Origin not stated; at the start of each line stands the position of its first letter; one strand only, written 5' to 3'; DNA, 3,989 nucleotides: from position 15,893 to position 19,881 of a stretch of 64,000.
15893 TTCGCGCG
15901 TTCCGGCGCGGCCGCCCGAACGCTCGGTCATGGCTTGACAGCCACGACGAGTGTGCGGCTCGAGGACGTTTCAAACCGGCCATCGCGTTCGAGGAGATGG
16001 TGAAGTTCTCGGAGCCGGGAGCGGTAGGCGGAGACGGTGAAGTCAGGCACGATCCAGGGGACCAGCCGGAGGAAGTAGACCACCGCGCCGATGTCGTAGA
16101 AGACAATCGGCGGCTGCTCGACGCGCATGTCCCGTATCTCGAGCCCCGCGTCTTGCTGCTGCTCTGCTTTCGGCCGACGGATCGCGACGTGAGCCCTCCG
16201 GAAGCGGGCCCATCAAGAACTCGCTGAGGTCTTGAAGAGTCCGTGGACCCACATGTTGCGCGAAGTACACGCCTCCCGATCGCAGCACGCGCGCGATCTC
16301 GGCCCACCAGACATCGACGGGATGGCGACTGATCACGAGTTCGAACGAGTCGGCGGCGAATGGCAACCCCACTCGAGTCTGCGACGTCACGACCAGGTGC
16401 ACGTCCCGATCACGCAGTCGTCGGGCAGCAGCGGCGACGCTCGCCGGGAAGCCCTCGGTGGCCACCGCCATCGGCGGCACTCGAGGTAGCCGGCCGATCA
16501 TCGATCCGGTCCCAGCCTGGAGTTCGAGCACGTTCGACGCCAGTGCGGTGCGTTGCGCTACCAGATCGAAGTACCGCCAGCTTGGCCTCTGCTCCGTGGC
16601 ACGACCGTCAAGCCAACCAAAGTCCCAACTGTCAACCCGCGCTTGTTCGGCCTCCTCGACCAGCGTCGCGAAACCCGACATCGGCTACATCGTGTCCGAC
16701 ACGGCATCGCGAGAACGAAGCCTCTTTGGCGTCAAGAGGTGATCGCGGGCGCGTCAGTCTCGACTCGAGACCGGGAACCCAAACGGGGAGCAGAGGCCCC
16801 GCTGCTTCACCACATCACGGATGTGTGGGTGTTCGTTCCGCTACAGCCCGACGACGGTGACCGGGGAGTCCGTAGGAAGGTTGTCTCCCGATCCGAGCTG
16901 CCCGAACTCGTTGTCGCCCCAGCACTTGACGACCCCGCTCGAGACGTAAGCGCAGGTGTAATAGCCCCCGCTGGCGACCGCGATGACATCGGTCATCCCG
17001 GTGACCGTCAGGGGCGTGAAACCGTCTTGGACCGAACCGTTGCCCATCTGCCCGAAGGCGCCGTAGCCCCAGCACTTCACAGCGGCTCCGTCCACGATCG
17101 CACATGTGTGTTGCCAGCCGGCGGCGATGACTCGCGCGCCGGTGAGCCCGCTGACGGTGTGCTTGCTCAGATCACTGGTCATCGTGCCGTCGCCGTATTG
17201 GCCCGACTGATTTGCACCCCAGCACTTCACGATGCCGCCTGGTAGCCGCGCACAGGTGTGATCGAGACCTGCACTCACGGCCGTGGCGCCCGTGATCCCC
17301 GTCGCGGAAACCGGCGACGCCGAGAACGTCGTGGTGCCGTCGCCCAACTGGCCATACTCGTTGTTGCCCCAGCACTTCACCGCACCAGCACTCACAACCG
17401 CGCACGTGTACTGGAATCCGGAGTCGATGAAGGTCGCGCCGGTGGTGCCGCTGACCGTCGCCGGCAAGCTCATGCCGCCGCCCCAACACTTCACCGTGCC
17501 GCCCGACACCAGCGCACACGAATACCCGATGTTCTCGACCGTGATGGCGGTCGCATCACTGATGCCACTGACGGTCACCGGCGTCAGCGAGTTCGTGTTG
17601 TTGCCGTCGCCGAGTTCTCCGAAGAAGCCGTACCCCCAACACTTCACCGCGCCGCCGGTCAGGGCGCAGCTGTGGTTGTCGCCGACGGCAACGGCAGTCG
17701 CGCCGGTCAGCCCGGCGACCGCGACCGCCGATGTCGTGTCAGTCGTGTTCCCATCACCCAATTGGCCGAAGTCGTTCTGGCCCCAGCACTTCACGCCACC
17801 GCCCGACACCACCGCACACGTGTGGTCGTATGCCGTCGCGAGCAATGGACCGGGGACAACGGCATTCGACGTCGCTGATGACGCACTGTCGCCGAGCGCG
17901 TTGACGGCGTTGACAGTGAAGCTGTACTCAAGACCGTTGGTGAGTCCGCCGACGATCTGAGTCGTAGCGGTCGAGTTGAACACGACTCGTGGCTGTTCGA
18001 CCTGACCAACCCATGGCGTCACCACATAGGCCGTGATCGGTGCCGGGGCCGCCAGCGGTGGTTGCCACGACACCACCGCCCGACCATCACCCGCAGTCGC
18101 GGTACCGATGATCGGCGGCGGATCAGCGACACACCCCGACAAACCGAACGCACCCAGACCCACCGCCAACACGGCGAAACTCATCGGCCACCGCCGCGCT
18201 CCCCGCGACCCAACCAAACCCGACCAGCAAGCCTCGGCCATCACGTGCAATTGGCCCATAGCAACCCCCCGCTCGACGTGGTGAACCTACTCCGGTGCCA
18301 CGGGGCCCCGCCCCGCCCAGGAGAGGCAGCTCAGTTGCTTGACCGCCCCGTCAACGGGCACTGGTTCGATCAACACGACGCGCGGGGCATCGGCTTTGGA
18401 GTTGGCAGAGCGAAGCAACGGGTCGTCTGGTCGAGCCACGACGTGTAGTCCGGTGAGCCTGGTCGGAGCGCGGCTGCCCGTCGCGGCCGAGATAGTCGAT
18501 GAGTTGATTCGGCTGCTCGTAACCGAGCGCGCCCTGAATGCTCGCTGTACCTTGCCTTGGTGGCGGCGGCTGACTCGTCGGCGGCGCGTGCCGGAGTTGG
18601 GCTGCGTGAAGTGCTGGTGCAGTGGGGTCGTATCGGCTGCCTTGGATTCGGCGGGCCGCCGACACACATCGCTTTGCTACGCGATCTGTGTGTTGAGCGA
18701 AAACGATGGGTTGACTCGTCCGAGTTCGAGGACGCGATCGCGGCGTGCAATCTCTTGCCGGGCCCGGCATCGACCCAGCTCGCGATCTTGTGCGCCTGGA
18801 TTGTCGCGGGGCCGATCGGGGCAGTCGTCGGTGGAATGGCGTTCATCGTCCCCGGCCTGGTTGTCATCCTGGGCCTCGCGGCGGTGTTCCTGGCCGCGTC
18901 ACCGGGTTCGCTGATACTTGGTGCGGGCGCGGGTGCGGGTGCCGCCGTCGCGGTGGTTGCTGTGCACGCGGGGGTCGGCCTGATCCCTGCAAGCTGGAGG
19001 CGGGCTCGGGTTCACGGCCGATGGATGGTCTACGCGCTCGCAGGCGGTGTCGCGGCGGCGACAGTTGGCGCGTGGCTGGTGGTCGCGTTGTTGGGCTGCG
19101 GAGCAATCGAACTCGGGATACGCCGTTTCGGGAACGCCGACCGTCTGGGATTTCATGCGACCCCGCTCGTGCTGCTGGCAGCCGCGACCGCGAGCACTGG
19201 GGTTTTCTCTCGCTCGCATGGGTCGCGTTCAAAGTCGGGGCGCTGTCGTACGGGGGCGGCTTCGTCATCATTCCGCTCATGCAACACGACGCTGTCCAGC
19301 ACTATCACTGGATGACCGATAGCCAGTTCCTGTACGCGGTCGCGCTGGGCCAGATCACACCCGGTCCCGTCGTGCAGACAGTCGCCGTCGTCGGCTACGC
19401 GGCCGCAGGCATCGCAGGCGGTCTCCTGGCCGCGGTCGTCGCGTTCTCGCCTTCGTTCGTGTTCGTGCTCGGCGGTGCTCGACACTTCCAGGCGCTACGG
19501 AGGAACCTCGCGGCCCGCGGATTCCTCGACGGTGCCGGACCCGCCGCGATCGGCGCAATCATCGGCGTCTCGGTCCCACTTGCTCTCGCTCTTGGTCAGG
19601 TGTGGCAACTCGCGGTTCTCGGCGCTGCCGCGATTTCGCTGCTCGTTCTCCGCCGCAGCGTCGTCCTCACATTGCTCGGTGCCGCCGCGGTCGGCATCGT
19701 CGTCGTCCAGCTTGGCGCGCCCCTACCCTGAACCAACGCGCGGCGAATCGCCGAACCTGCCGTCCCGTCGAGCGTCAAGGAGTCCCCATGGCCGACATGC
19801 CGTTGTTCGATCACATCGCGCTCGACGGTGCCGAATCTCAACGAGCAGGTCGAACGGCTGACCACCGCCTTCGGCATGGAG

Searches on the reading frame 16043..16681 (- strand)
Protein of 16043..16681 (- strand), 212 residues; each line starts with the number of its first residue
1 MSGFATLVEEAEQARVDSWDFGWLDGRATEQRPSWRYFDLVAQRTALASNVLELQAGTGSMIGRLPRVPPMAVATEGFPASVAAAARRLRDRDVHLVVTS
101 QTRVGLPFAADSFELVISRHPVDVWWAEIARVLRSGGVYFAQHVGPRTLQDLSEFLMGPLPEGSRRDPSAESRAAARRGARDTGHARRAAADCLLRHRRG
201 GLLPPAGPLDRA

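Call 51: search_protein_families(library=pfam, proteins=[window:16043-16681:-], max_evalue=0.001)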
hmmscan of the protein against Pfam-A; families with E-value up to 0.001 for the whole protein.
window:16043-16681:- (212 aa): 2 families
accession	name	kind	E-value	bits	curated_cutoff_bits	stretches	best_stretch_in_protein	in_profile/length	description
PF08241.18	Methyltransf_11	-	4.3e-07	30.9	21.2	1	52-140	1-94/95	Methyltransferase domain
PF13649.12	Methyltransf_25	-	1.6e-06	29.1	27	1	51-137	1-97/97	Methyltransferase domain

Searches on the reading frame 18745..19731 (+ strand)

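Call 51: search_protein_families(library=pfam, proteins=[window:18745-19731:+], max_evalue=0.001)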
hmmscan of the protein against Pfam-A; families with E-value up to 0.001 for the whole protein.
window:18745-19731:+ (328 aa): 1 family
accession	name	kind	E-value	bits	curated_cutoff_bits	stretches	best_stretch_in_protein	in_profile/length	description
PF02417.20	Chromate_transp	-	3e-36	125.4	28.6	1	156-318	2-166/166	Chromate transporter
